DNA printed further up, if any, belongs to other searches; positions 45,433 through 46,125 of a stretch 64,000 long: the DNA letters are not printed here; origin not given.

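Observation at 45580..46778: Translationally coupled CxxCH surface protein plus a 131-aa minimal CcsA-like heme-handling protein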

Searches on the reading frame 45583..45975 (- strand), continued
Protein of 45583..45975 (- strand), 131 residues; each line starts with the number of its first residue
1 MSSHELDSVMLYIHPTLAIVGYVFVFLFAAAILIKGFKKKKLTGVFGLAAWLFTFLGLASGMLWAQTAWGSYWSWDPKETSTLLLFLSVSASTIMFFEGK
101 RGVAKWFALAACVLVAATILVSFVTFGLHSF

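Call 19: search_solved_structures(query=A1, max_evalue=1, show_alignments=4)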
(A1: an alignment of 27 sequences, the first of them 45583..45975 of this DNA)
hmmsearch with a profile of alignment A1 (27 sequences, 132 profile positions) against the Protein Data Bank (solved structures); distinct sequences matched with E-value up to 1: 4.
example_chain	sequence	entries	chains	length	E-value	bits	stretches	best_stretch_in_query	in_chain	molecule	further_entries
7f02_C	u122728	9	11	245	1.5e-07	34.9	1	10-110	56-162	Heme exporter protein C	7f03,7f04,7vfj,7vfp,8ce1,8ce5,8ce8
6zmq_A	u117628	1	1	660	2.1e-07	34.4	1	7-124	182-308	Cytochrome C-type biogenesis protein ccmF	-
25vk_A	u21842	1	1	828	2.8e-05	27.5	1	6-131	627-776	Cytochrome c biogenesis protein (CcsA)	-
7s9y_A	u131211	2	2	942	7.3e-05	26.1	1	27-131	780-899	Cytochrome c biogenesis protein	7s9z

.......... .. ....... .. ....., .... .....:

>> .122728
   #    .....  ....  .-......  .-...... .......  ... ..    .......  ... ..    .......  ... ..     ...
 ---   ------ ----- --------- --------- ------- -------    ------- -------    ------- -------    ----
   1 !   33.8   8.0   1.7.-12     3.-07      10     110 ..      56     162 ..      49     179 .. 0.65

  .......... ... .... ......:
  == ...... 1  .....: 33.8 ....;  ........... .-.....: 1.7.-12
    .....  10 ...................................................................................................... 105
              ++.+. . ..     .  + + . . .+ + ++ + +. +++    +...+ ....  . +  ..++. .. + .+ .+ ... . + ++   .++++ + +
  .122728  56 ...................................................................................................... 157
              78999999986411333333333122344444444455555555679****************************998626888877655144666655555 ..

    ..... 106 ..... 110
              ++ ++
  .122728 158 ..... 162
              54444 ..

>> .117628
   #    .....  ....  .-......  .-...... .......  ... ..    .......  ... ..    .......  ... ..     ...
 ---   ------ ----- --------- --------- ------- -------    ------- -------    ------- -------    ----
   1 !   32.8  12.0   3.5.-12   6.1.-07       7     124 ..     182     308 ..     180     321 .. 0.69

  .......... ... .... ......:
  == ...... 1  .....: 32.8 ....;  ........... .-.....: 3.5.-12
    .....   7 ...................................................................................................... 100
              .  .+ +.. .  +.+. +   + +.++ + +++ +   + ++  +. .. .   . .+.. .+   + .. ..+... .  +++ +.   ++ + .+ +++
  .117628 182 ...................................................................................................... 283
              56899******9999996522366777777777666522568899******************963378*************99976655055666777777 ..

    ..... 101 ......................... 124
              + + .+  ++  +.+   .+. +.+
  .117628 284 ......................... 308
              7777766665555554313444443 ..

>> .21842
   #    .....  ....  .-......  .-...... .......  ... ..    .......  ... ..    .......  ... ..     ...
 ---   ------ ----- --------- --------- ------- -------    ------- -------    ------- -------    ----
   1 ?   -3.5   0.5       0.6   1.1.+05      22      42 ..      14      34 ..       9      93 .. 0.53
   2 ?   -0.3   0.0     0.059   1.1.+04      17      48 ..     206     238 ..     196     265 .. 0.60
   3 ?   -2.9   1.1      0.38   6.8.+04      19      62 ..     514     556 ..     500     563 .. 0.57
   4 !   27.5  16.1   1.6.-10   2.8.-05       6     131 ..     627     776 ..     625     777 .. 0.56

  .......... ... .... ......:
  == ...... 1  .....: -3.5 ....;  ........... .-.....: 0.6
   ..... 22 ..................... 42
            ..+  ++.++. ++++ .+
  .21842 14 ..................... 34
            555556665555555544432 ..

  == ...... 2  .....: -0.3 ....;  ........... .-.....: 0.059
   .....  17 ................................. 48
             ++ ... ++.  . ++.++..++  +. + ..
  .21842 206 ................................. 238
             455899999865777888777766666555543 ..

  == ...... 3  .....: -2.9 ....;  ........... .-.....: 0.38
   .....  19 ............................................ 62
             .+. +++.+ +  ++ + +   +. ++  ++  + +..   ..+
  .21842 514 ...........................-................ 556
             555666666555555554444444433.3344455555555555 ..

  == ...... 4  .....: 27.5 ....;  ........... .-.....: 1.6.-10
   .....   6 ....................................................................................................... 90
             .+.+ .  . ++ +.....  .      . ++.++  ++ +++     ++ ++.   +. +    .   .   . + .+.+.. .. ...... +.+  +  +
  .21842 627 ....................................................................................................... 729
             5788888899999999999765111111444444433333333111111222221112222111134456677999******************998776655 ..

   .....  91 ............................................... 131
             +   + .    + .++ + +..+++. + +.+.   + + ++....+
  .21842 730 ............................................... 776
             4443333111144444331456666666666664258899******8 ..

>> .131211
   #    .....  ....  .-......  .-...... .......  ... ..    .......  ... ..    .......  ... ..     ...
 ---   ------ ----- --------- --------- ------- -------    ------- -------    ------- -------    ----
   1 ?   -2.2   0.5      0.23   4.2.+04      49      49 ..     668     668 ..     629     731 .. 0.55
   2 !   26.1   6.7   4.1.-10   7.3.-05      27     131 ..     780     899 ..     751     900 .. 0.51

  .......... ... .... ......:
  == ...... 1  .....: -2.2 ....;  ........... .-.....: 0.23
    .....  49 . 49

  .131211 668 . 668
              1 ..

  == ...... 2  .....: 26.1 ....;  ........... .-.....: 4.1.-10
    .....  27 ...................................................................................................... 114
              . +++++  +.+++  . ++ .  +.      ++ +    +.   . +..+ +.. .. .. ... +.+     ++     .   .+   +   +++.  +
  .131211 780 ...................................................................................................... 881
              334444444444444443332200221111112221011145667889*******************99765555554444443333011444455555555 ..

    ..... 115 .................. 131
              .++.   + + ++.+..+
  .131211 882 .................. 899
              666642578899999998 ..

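Call 20: find_related_loci(query=A1, collection=genome_contigs, flank=10000)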
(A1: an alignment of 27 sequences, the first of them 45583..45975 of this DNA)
Query A1 (131 aa) in genome_contigs; peptide patterns used: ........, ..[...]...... (x = any residue, [..] = any of these).
599 stretches matched a pattern (row limit reached: there are more); 593 encode a relative of the query (tblastn E <= 1e-3); the best 80 are kept; 80 distinct loci.
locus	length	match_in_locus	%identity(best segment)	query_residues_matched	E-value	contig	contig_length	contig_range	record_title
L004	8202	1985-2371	60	3-131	3e-49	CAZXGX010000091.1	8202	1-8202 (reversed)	MAG TPA_asm: uncultured Candidatus Bathyarchaeia archaeon isolate SRP192927_co7_369 genome assembly, contig: NODE_19003_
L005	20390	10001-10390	58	3-131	1e-46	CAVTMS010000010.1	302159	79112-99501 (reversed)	MAG: Candidatus Bathyarchaeota archaeon isolate MFD05942.bin.2.57 genome assembly, contig: contig_3597, whole genome sho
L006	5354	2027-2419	57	1-131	2e-45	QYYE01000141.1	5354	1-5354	Candidatus Bathyarchaeota archaeon strain BE326-BA-RLH BE326-BA-RLH_141, whole genome shotgun sequence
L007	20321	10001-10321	39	6-91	3e-15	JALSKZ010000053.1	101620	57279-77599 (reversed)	MAG: Thermodesulfobacteriales bacterium isolate 355-202_metabat1_scaf2bin.030 355-202_scaffold_35_c1, whole genome shotg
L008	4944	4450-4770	38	6-91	4e-15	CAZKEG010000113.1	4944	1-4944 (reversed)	MAG TPA_asm: uncultured Thermodesulfobacteriota bacterium isolate SRP338002_co1_218 genome assembly, contig: NODE_15734_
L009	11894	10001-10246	48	53-131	3e-13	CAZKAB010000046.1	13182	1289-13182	MAG TPA_asm: uncultured Thermotogae bacterium isolate binchicken_co129_685 genome assembly, contig: NODE_14516_length_13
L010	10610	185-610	35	6-131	7e-13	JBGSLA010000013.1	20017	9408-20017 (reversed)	MAG: Desulfobaccales bacterium isolate JTS-AC195 k141_335499, whole genome shotgun sequence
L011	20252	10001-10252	46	53-131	4e-12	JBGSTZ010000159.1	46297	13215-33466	MAG: Burkholderiaceae bacterium isolate JTS-AC420 k141_2429086, whole genome shotgun sequence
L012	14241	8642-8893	45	53-131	7e-12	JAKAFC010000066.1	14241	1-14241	MAG: Proteobacteria bacterium isolate WY1.bin70 NODE_6646_length_14241_cov_2.593028, whole genome shotgun sequence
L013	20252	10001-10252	46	53-131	7e-12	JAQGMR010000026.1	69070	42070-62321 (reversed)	MAG: Herminiimonas sp. isolate RYN_566 scaffold_5938567, whole genome shotgun sequence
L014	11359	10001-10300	37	6-84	6e-12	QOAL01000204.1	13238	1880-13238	MAG: Thermodesulfatator sp. isolate MAG 87 Ga0232637_10000453, whole genome shotgun sequence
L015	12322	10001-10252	46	53-131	7e-12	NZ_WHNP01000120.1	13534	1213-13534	Paraburkholderia franconis strain CNPSo 3157 scaffold120.1, whole genome shotgun sequence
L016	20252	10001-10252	45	53-131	1e-11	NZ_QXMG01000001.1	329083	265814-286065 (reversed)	Caldimonas tepidiphila strain YIM 730274 contig001, whole genome shotgun sequence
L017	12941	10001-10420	33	7-131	1e-11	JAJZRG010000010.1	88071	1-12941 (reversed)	MAG: Chloroflexi bacterium isolate SKS1.bin7 NODE_387_length_88071_cov_5.672758, whole genome shotgun sequence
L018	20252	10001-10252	45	53-131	2e-11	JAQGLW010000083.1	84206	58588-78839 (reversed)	MAG: Herminiimonas sp. isolate RYN_545 scaffold_908822, whole genome shotgun sequence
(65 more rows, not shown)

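Call 29: list_cluster_members(proteins=[P0002, P0005, P0010, P0013, P0050, P0064, P0088, P0089, P0093, P0095])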
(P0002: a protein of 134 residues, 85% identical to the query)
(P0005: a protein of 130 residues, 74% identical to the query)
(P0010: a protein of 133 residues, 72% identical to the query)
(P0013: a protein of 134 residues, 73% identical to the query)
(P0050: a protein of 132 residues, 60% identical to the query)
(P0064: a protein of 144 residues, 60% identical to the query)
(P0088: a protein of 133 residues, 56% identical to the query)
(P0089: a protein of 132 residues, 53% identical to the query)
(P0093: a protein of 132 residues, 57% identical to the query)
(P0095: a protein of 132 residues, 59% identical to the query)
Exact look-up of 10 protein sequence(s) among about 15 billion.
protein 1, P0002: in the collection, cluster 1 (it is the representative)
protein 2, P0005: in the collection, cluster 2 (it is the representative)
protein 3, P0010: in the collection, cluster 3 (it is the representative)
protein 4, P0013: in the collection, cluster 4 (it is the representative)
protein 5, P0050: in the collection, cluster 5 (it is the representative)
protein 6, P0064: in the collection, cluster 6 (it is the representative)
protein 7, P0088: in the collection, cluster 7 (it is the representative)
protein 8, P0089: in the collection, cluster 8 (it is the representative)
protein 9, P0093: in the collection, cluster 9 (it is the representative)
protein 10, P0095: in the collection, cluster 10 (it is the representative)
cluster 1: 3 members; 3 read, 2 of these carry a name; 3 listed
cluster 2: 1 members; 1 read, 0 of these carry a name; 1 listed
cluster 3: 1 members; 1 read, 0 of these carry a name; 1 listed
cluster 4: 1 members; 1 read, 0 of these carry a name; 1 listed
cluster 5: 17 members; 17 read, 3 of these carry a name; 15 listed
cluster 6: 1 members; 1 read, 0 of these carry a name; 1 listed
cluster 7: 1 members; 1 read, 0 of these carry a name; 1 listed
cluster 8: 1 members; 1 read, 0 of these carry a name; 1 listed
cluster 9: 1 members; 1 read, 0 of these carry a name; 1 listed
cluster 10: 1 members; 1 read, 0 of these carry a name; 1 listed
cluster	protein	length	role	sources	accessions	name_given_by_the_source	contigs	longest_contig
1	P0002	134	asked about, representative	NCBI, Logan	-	-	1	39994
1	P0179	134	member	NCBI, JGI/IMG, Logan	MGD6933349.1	MAG: cytochrome c biogenesis protein CcsA [Candidatus Bathyarchaeia archaeon] | cytochrome c biogenesis factor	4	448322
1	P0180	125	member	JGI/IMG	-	ABC-type transport system involved in cytochrome c biogenesis permease subunit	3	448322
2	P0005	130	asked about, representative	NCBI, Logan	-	-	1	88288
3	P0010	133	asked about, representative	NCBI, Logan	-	-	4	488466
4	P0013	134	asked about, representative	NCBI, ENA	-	-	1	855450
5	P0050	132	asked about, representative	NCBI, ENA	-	-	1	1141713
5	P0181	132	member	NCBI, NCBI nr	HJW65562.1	MAG TPA: cytochrome c biogenesis protein CcsA [Candidatus Bathyarchaeia archaeon] | cytochrome c biogenesis protein CcsA [Candidatus Bathyarchaeia archaeon]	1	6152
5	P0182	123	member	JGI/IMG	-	ABC-type transport system involved in cytochrome c biogenesis permease subunit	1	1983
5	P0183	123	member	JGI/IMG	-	ABC-type transport system involved in cytochrome c biogenesis permease subunit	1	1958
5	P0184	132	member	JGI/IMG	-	-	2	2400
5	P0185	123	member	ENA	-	-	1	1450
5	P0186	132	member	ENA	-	-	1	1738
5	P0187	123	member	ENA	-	-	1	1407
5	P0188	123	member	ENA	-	-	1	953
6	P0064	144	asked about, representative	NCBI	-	-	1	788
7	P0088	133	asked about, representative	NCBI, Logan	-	-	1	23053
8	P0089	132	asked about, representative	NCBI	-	-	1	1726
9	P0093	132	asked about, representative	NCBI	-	-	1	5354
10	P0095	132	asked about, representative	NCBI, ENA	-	-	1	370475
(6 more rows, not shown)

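Call 32: find_encoding_contigs(protein=P0050, flank=8000, max_places=2)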
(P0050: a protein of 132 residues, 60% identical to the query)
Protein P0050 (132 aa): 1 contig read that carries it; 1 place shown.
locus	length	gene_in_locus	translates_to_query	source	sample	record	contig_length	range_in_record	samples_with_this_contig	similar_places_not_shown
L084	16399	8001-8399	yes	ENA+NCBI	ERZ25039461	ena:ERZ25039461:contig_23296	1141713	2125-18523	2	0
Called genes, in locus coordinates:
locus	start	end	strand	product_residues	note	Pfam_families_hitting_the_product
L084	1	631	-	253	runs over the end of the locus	PF00156:Pribosyltran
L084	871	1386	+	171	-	-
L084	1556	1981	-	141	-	PF19027:DUF5752 (faint)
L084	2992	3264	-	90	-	-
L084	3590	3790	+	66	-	-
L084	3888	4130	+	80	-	-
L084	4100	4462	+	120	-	PF01613:Flavin_Reduct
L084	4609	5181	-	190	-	-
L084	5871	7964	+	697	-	PF18998:Flg_new_2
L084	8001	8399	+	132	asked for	PF01578:Cytochrom_C_asm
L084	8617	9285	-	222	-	PF23477:zf_Tbcl_2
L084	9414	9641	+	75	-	-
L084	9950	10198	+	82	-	-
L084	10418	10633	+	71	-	-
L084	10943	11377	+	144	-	-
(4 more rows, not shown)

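Call 36: find_encoding_contigs(protein=P0013, flank=8000, max_places=1)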
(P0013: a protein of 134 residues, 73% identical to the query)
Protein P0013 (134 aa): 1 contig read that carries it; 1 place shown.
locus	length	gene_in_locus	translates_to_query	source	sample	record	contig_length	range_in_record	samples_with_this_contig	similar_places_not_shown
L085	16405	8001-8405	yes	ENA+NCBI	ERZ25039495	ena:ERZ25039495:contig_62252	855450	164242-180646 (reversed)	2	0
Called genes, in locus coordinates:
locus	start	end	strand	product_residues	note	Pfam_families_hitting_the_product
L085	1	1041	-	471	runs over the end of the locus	PF03237:Terminase_6N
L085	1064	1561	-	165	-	-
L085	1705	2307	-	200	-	-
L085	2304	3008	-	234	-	PF04140:ICMT, PF04191:PEMT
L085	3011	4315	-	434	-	PF05048:NosD, PF13229:Beta_helix (weak), PF05048:NosD, PF13229:Beta_helix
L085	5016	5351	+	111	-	-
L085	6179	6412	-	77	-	-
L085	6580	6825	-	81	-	-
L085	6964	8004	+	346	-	-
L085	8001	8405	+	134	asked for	PF01578:Cytochrom_C_asm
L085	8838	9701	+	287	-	-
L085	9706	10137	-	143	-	PF13380:CoA_binding_2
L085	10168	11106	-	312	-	PF00089:Trypsin, PF13365:Trypsin_2, PF00595:PDZ, PF13180:PDZ_2, PF17820:PDZ_6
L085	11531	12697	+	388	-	PF14947:HTH_45 (faint), PF01978:TrmB (faint)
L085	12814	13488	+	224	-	PF14595:Thioredoxin_9 (faint), PF00085:Thioredoxin (faint), PF23357:DUF7088 (faint), PF00462:Glutaredoxin (faint), PF05768:Glrx-like (faint), PF13192:Thioredoxin_3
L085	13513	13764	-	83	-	PF04945:YHS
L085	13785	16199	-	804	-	PF00403:HMA, PF00122:E1-E2_ATPase, PF00702:Hydrolase, PF08282:Hydrolase_3 (faint)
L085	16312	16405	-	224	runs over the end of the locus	PF01569:PAP2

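Call 37: find_encoding_contigs(protein=P0099, flank=8000, max_places=1)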
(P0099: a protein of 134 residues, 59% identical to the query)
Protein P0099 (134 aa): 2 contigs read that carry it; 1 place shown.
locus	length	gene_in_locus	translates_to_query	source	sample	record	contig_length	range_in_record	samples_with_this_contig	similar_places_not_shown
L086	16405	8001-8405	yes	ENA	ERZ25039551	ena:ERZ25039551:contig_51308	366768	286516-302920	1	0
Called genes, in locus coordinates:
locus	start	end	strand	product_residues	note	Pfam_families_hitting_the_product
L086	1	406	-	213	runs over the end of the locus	-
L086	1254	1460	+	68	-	PF08271:Zn_Ribbon_TF (weak), PF21344:Zn_ribbon_LysW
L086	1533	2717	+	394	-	PF08443:RimK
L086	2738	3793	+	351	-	PF01118:Semialdhyde_dh, PF22698:Semialdhyde_dhC_1, PF02774:Semialdhyde_dhC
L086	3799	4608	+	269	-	PF00696:AA_kinase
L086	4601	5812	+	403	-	PF00202:Aminotran_3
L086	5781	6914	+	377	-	PF01546:Peptidase_M20, PF07687:M20_dimer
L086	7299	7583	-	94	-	-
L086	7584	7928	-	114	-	-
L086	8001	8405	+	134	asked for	PF01578:Cytochrom_C_asm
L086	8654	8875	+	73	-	-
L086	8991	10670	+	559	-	PF07690:MFS_1, PF00083:Sugar_tr (weak)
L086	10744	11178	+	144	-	PF00571:CBS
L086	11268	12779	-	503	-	PF00989:PAS, PF08448:PAS_4, PF13426:PAS_9, PF08447:PAS_3, PF00989:PAS (weak), PF13426:PAS_9 (weak), PF00512:HisKA, PF02518:HATPase_c, +2 more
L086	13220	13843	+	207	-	PF02589:LUD_dom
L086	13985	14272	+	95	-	-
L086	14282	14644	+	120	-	PF03463:eRF1_1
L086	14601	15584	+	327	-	PF18854:baeRF_family10, PF03464:eRF1_2, PF18859:acVLRF1, PF03465:eRF1_3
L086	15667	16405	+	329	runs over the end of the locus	PF01544:CorA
